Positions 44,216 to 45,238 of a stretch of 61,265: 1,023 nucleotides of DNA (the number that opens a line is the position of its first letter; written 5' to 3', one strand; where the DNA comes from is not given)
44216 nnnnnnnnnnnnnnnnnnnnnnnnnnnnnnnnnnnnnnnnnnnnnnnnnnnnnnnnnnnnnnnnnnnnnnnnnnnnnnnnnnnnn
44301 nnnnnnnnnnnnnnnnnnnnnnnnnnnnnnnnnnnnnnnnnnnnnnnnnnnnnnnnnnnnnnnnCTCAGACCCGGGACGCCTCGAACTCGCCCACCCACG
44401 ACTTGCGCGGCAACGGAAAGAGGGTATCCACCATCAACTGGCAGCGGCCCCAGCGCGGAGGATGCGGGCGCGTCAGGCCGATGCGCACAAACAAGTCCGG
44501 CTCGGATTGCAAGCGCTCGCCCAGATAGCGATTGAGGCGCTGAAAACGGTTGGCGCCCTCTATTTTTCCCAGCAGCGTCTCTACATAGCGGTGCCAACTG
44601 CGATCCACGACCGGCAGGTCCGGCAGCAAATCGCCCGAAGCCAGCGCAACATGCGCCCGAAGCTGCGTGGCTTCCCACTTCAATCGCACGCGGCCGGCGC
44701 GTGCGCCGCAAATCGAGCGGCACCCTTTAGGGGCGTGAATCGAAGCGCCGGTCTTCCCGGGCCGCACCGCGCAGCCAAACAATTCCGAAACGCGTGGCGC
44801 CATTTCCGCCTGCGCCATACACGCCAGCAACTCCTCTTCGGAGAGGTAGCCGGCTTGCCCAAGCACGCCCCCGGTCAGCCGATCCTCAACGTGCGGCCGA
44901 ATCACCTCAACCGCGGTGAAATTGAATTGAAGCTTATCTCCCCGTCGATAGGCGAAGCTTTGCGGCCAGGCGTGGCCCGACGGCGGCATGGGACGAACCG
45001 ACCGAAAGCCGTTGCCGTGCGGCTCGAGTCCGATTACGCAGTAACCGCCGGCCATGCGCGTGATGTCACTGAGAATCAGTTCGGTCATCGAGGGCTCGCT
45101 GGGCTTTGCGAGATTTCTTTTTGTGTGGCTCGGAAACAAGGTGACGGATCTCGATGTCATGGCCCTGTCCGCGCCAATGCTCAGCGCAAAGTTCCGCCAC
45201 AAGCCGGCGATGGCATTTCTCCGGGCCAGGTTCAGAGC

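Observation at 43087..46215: Tightly coupled four-gene cassette: 2x DUF488 + unknown protein + carrier-domain-KASIII fusion, directly behind copA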

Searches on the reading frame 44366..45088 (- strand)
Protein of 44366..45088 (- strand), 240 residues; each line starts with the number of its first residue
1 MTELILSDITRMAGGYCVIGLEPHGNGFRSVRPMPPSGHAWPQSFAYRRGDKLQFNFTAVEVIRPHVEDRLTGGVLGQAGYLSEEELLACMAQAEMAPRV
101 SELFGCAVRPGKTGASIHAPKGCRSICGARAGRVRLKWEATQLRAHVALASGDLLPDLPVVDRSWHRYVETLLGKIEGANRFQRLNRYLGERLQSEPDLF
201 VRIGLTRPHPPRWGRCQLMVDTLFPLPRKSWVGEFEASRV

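Call 3: search_protein_families(library=pfam, proteins=[window:44366-45088:-], max_evalue=0.01)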
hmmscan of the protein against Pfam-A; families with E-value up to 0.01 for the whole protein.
window:44366-45088:- (240 aa): 0 families

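Call 4: search_protein_families(library=padloc, proteins=[window:44366-45088:-], max_evalue=0.01)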
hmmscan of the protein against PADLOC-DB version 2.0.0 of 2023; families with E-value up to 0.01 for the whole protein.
window:44366-45088:- (240 aa): 0 families

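Call 5: search_protein_families(library=ncbifam, proteins=[window:44366-45088:-], max_evalue=0.01)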
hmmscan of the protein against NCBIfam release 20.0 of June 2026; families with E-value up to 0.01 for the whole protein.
window:44366-45088:- (240 aa): 0 families

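Call 8: find_homologous_proteins(query=window:44366-45088:-)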
Query window:44366-45088:- (240 aa): 161 proteins with E <= 0.001 among 652 candidates; the best 120 are listed.
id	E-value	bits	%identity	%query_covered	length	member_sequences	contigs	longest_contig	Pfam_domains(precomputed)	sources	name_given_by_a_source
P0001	2.5e-149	513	93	100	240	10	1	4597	-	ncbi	ncbi:MAG: hypothetical protein ACRD6I_07555 [Candidatus Acidiferrales bacterium]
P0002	1.5e-111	390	72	98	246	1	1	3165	-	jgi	jgi:hypothetical protein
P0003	1.2e-110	387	71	98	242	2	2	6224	-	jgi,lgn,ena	-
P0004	1.5e-110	386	73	98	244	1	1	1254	-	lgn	-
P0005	2.2e-110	386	69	99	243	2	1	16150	-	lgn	-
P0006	5.3e-110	385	69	99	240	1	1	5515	-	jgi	jgi:hypothetical protein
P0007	5.4e-110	385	70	99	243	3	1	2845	-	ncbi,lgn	-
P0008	8.3e-110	384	69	99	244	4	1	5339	-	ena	-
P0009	2.1e-107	376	68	99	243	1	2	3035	-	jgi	jgi:hypothetical protein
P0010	4.3e-107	375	68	99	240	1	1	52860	-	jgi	jgi:hypothetical protein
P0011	2.2e-105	369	67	99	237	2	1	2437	-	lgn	-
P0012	2.2e-104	366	65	99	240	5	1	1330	-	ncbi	-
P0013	1.0e-98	348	65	98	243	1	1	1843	-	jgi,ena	-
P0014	5.1e-97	342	63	98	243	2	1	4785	-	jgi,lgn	jgi:hypothetical protein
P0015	9.8e-96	338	62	98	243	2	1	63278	-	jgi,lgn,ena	-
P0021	1.2e-81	292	56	98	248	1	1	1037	PF22557.3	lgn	-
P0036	7.7e-63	230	52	99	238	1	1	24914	-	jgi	jgi:hypothetical protein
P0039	1.6e-58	216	47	97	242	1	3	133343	-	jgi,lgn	jgi:hypothetical protein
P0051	2.9e-51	192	44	98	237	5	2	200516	-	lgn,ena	-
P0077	6.9e-46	175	42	97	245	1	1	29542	-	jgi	jgi:hypothetical protein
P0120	2.8e-42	163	40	98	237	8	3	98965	-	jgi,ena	-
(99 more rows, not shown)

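Call 9: search_protein_families(library=padloc, proteins=[window:44366-45088:-], max_evalue=10)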
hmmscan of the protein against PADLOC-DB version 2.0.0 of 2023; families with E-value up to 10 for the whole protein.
window:44366-45088:- (240 aa): 0 families

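Call 10: search_protein_families(library=pfam, proteins=[window:44366-45088:-, P0021, P0051, P0120], max_evalue=10)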
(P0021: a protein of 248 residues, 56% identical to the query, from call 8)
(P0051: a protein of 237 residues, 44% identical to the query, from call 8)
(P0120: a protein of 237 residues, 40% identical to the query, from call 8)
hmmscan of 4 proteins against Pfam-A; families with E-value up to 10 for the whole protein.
window:44366-45088:- (240 aa): 1 family
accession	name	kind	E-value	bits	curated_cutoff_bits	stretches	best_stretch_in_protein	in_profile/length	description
PF22557.2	DuOB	-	0.075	13.5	27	1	10-99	9-100/210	Dual OB-containing domain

P0021 (248 aa): 1 family
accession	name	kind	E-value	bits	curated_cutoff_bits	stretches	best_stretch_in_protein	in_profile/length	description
PF22557.2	DuOB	-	1.8e-06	28.6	27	1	10-174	9-180/210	Dual OB-containing domain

P0051 (237 aa): 0 families

P0120 (237 aa): 0 families

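Call 12: find_encoding_contigs(protein=P0010, flank=8000, max_places=3)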
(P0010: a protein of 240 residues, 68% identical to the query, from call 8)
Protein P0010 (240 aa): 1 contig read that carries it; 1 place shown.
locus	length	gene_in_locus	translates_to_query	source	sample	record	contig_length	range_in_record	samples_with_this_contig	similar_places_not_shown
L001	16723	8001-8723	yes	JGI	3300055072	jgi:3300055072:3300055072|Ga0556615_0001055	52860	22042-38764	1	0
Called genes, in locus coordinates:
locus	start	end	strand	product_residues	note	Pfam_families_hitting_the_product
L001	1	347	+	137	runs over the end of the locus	PF01592:NifU_N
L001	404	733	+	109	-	PF01521:Fe-S_biosyn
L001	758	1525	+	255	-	-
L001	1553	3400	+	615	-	PF00012:HSP70, PF06723:MreB_Mbl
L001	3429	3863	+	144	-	PF00111:Fer2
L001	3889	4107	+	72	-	PF04384:Fe-S_assembly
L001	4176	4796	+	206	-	PF01625:PMSR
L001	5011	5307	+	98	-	-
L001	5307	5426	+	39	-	-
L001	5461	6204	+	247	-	PF12811:BaxI_1, PF01027:Bax1-I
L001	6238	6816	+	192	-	PF13328:HD_4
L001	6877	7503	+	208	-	PF04343:DUF488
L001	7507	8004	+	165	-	PF04343:DUF488, PF22751:DUF488-N3a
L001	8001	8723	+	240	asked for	-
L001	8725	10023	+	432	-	PF08545:ACP_syn_III, PF08541:ACP_syn_III_C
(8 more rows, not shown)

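Call 13: find_encoding_contigs(protein=P0039, flank=8000, max_places=3)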
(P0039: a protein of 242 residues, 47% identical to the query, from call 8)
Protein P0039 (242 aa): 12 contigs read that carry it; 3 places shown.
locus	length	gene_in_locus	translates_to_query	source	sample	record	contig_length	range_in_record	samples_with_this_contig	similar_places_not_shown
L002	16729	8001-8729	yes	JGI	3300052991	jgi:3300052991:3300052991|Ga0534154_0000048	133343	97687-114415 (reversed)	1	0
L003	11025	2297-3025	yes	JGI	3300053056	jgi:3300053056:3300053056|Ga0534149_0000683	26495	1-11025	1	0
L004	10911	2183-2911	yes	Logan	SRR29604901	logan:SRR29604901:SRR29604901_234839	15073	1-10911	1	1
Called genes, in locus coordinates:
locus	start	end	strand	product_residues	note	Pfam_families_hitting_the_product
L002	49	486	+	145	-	PF02082:Rrf2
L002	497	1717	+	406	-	PF00266:Aminotran_5, PF01212:Beta_elim_lyase (weak), PF01041:DegT_DnrJ_EryC1 (faint)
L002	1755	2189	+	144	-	PF01592:NifU_N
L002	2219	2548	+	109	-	PF01521:Fe-S_biosyn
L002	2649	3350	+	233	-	PF00226:DnaJ (weak)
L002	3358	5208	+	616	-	PF00012:HSP70, PF06723:MreB_Mbl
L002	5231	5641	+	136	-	PF00111:Fer2 (weak)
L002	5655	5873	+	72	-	PF04384:Fe-S_assembly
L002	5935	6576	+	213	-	PF01625:PMSR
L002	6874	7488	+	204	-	PF04343:DUF488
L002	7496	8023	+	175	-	PF04343:DUF488, PF22751:DUF488-N3a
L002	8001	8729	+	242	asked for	-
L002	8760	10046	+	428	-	PF08545:ACP_syn_III, PF08541:ACP_syn_III_C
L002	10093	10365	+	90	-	-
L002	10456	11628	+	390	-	PF04389:Peptidase_M28 (weak), PF05343:Peptidase_M42 (faint), PF01546:Peptidase_M20, PF07687:M20_dimer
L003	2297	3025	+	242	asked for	-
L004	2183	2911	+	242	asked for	-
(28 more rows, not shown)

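Call 14: find_encoding_contigs(protein=P0051, flank=8000, max_places=3)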
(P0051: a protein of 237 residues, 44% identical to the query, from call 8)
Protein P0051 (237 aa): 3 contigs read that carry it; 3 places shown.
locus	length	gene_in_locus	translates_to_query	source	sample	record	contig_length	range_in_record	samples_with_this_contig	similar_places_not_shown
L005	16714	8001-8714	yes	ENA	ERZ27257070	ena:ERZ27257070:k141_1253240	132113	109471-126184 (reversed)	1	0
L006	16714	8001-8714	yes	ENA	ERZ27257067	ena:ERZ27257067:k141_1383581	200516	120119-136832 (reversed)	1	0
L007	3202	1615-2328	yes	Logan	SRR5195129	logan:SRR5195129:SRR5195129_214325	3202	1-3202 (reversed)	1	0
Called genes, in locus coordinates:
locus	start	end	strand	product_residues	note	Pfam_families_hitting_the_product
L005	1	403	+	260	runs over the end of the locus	PF00106:adh_short, PF08659:KR, PF23441:SDR, PF13561:adh_short_C2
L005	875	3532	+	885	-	PF17874:TPR_MalT, PF07719:TPR_2 (faint), PF13424:TPR_12 (weak), PF12770:CHAT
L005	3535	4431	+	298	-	-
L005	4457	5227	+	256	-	-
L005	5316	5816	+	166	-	PF03703:bPH_2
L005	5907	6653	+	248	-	PF12811:BaxI_1, PF01027:Bax1-I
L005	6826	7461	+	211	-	PF04343:DUF488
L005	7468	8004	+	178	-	PF04343:DUF488, PF22751:DUF488-N3a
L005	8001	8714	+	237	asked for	-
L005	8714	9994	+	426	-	PF08545:ACP_syn_III, PF08541:ACP_syn_III_C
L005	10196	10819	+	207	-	-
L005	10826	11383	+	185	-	PF07963:N_methyl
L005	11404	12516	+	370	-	PF07963:N_methyl (weak)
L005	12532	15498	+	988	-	-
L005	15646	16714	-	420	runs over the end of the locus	PF00413:Peptidase_M10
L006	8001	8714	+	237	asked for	-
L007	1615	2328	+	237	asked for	-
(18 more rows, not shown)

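Call 26: find_related_loci(query=A2, collection=genome_contigs, flank=7000)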
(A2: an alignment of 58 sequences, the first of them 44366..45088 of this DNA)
Query A2 (240 aa) in genome_contigs; peptide patterns used: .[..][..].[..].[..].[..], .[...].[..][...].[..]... (x = any residue, [..] = any of these).
149 stretches matched a pattern; 107 encode a relative of the query (tblastn E <= 1e-3); the best 80 are kept; 80 distinct loci.
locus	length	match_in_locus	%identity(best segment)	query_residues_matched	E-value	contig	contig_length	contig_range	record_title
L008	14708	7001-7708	55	1-235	4e-79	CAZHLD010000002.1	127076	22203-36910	MAG TPA_asm: uncultured Acidobacteriaceae bacterium isolate SRP119689_co1_173 genome assembly, contig: NODE_112_length_1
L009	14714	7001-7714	47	1-232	1e-62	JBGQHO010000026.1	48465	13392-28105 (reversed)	MAG: Terriglobia bacterium isolate OBJ2_061818_070_70 k141_428481_length_48465_cov_30.2343, whole genome shotgun sequenc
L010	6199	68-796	46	2-239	3e-61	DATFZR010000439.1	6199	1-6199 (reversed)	MAG TPA_asm: Candidatus Acidiferrales bacterium isolate SMAG_U9574 k141_908394, whole genome shotgun sequence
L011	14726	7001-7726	43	1-240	2e-60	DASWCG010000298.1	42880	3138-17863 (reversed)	MAG TPA_asm: Candidatus Acidiferrales bacterium isolate SMAG_U2703 k141_2428293, whole genome shotgun sequence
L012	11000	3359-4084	45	1-239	8e-60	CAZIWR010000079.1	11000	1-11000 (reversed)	MAG TPA_asm: uncultured Acidobacteriaceae bacterium isolate SRP119689_co1_211 genome assembly, contig: NODE_9064_length_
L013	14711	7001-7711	42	1-235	5e-58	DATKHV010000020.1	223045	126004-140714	MAG TPA_asm: Candidatus Cybelea sp. isolate SMAG_U14587 k141_1694885, whole genome shotgun sequence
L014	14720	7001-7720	44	1-235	3e-58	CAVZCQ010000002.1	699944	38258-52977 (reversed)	MAG: uncultured Acidobacteriaceae bacterium isolate MFD02248.bin.1.15 genome assembly, contig: contig_32789, whole genom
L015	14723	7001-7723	43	1-239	9e-58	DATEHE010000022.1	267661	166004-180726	MAG TPA_asm: Candidatus Acidoferrum sp. isolate SMAG_U8803 k141_274864, whole genome shotgun sequence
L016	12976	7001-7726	42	1-237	1e-57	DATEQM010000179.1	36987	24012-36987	MAG TPA_asm: Candidatus Acidiferrales bacterium isolate SMAG_U9047 k141_779314, whole genome shotgun sequence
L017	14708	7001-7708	42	1-235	8e-57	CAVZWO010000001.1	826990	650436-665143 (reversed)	MAG: uncultured Acidobacteriota bacterium isolate MFD02579.bin.1.12 genome assembly, contig: contig_1787, whole genome s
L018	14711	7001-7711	42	1-235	3e-56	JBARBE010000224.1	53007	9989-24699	MAG: Candidatus Acidiferrum sp. isolate MFD05764_ilm_asm_bin369 k127_568940, whole genome shotgun sequence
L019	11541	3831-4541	42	1-235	1e-56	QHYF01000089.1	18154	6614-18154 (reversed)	MAG: Acidobacteria bacterium isolate gp2 AA95 14_1009_16_40cm_scaffold_7614_curated, whole genome shotgun sequence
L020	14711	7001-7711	41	1-235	2e-56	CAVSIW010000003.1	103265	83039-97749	MAG: uncultured Acidobacteriota bacterium isolate MFD01299.bin.2.133 genome assembly, contig: contig_104158, whole genom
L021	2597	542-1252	41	1-235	2e-56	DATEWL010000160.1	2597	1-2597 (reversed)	MAG TPA_asm: Candidatus Acidoferrum sp. isolate SMAG_U8392 k141_170131, whole genome shotgun sequence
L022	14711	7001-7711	41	1-235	4e-56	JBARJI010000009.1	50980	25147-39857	MAG: Candidatus Acidiferrum sp. isolate MFD06650_ilm_asm_bin17 k127_94359, whole genome shotgun sequence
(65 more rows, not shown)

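Call 29: predict_structure(alignment_id=A2)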
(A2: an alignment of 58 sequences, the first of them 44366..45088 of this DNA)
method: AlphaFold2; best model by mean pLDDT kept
length: 240 residues; sequences in the alignment: 58
mean_pLDDT: 95.3   pTM: 0.91
mean pLDDT of the five models: 95.3, 94.7, 94.6, 94.4, 93.9
residues with pLDDT >= 90: 224; 70-90: 15; 50-70: 1; < 50: 0
segments of 3 or more residues with pLDDT < 50: none
pLDDT, mean of each block of 10 residues (from residue 1): 97 95 97 95 96 95 94 97 98 98 97 93 98 97 97 97 97 94 95 94 94 90 96 87
secondary structure, 60 per line:
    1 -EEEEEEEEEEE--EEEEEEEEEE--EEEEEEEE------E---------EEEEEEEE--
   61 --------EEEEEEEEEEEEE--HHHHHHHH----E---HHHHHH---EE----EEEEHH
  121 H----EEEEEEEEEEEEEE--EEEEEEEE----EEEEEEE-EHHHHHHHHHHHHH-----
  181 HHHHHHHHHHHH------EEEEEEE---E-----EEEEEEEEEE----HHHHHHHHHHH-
elements in order: E2-12 E15-24 E27-34 E51-58 E69-81 H84-91 H100-105 E115-118 E126-139 E142-149 E154-160 H163-175 H181-192 E199-205 E215-224 H229-239

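Call 39: fold_search(model_id=the predicted structure, library=pdb)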
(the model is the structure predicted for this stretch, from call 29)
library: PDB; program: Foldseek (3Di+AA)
matches with E <= 10: 728; with E <= 0.001: 0
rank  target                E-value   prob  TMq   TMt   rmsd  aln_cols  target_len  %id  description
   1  4jbm_B                2.0e-03  0.93  0.29  0.34   8.6       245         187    6  Structure of murine DNA binding protein bound with ds DNA (released 2013-06-26)
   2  4jbm_A                5.4e-03  0.93  0.32  0.36   8.0       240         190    8  Structure of murine DNA binding protein bound with ds DNA (released 2013-06-26)
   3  8i6k_A                6.4e-03  0.87  0.31  0.37   8.2       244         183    8  Structure of hMNDA HIN with dsDNA (released 2023-07-19)
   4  3rnu_B                7.2e-03  0.87  0.30  0.34   8.3       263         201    8  Structural Basis of Cytosolic DNA Sensing by Innate Immune Receptors (released 2012-04-25)
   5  8oej_A                8.5e-03  0.33  0.21  0.18  17.7       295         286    8  Extended RPA-DNA nucleoprotein filament (released 2023-05-10)
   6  3b6y_B                9.0e-03  0.89  0.31  0.38   8.9       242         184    8  Crystal Structure of the Second HIN-200 Domain of Interferon-Inducible Protein 16 (released 2007-11-13)
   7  8oej_D                1.1e-02  0.23  0.19  0.17  19.5       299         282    8  Extended RPA-DNA nucleoprotein filament (released 2023-05-10)
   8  7ypo_A                1.2e-02  0.69  0.30  0.24  11.1       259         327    8  Cryo-EM structure of baculovirus LEF-3 in complex with ssDNA (released 2023-01-25)
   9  4jbj_B                1.4e-02  0.89  0.33  0.37   8.1       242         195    7  Structural mimicry for functional antagonism (released 2013-06-26)
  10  4l5q                  1.4e-02  0.77  0.29  0.33   8.7       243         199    8  Crystal structure of p202 HIN1 (released 2013-07-31)
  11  4lnq_B                1.5e-02  0.69  0.29  0.33   8.9       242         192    7  Crystal structure of Ifi202 HINa domain in complex with 20bp dsDNA (released 2014-01-08)
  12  8idx_A                1.6e-02  0.75  0.30  0.34   9.4       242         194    7  Structure of p205 HIN (released 2024-02-14)
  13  9mj5_C                2.2e-02  0.63  0.23  0.29  12.8       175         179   10  Catalytic domain of human DNA polymerase alpha in complex with DNA and RPA (released 2025-02-19)
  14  4lnq_A                2.4e-02  0.60  0.28  0.32   8.7       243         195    6  Crystal structure of Ifi202 HINa domain in complex with 20bp dsDNA (released 2014-01-08)
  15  9pd4_N                2.6e-02  0.35  0.26  0.17  17.9       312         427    8  NER dual incision complex - DuIM (released 2026-02-18)
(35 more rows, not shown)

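Call 45: search_protein_representatives(alignment_id=A2)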
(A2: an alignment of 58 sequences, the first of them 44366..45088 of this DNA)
Query: 58 sequences, 240 profile positions. Proteins with E-value up to 0.001 (for the whole library): 360; up to 1e-10: 90; up to 1e-30: 36. The best 150 are listed.
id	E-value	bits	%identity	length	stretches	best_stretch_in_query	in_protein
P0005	4.6e-97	340.5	-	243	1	2-239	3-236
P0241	7.9e-94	329.9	-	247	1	1-239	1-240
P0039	3.7e-93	327.7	-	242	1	1-239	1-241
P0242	1.9e-91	322.1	-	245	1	1-238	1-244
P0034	1.4e-89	316.0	-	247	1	1-239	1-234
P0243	3.2e-82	291.9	-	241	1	2-238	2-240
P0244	8.3e-80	284.0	-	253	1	1-238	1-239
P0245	3.7e-79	281.9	-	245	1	2-238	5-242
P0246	4.7e-76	271.7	-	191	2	91-239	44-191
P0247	1.9e-73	263.2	-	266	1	1-238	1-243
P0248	8.6e-73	261.0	-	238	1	1-239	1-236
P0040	2.6e-71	256.2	-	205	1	1-198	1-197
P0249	5.9e-68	245.2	-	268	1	1-172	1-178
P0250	4.9e-65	235.6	-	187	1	62-239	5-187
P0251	2.6e-59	216.9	-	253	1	2-239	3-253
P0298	4.0e-17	78.8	-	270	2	29-230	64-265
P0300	1.9e-16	76.5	-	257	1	2-232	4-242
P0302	2.2e-15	73.1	-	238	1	3-230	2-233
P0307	8.2e-13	64.7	-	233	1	1-237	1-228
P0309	1.2e-12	64.1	-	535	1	3-233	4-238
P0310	1.3e-12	64.0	-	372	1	2-232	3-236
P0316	6.3e-12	61.8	-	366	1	4-225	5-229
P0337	1.8e-09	53.8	-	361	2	2-231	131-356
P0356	6.7e-09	51.9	-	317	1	3-231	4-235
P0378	6.6e-08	48.6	-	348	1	4-216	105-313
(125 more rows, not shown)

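Call 46: search_protein_families(library=pfam, proteins=[P0298, P0300, P0302, P0307, P0309, P0310, P0316, P0337, P0356, P0378], max_evalue=0.001)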
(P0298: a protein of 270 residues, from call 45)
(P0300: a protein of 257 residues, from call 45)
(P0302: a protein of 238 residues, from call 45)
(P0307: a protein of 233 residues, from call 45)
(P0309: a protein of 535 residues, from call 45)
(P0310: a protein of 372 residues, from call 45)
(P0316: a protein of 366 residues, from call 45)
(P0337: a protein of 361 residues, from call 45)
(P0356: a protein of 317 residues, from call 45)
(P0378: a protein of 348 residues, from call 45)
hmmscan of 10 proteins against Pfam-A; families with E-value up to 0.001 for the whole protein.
P0298 (270 aa): 1 family
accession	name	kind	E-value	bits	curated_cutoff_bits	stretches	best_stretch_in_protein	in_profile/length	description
PF22557.2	DuOB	-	0.00063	20.3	27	0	82-260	52-208/210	Dual OB-containing domain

P0300 (257 aa): 1 family
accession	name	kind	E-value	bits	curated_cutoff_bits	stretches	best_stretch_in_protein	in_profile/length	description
PF22557.2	DuOB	-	4.1e-11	43.8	27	1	17-237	13-210/210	Dual OB-containing domain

P0302 (238 aa): 1 family
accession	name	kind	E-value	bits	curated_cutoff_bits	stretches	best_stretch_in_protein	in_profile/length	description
PF22557.2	DuOB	-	0.00011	22.8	27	1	1-228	1-208/210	Dual OB-containing domain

P0307 (233 aa): 1 family
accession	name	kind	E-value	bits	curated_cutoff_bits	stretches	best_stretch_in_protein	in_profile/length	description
PF22557.2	DuOB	-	5.3e-10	40.1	27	1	9-207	6-200/210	Dual OB-containing domain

P0309 (535 aa): 2 families
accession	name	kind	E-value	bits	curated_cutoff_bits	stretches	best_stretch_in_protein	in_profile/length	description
PF00570.28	HRDC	-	8e-25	87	23.8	1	328-393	2-67/68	HRDC domain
PF22557.2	DuOB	-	1.2e-15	58.5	27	1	13-232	10-210/210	Dual OB-containing domain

P0310 (372 aa): 1 family
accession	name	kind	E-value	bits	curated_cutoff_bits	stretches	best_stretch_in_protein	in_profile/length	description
PF22557.2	DuOB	-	6.9e-14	52.8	27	1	12-231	10-210/210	Dual OB-containing domain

P0316 (366 aa): 1 family
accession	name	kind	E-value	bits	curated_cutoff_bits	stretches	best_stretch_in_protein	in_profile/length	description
PF22557.2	DuOB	-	9.8e-12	45.8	27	1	13-231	10-210/210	Dual OB-containing domain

P0337 (361 aa): 1 family
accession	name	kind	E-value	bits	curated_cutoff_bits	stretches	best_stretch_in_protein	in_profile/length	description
PF22557.2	DuOB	-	2.5e-14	54.3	27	1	131-352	1-210/210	Dual OB-containing domain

P0356 (317 aa): 0 families

P0378 (348 aa): 1 family
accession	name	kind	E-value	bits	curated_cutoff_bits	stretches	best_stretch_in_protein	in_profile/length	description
PF22557.2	DuOB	-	7.3e-07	29.9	27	1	110-331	8-210/210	Dual OB-containing domain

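Call 63: find_encoding_contigs(protein=P0077, flank=8000, max_places=2)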
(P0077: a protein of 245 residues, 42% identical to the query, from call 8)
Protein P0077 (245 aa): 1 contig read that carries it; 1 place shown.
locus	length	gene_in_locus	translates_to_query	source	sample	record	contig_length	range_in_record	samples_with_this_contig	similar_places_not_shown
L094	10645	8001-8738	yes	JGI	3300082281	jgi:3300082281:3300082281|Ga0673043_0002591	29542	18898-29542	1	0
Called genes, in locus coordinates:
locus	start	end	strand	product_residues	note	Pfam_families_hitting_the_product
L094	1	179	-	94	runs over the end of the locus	-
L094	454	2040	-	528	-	PF00389:2-Hacid_dh, PF02826:2-Hacid_dh_C, PF19304:PGDH_inter, PF01842:ACT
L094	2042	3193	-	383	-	PF00266:Aminotran_5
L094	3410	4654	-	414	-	PF13525:YfiO, PF14559:TPR_19 (faint), PF13174:TPR_6 (faint), PF13432:TPR_16, PF13428:TPR_14 (weak)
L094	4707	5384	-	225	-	PF00215:OMPdecase (faint), PF00834:Ribul_P_3_epim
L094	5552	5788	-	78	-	-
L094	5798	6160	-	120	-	PF01740:STAS, PF13466:STAS_2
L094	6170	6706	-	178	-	PF00254:FKBP_C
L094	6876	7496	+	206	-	PF04343:DUF488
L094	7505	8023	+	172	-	PF04343:DUF488, PF22751:DUF488-N3a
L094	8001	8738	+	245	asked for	-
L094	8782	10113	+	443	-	PF08392:FAE1_CUT1_RppA (weak), PF08545:ACP_syn_III, PF08541:ACP_syn_III_C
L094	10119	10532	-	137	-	-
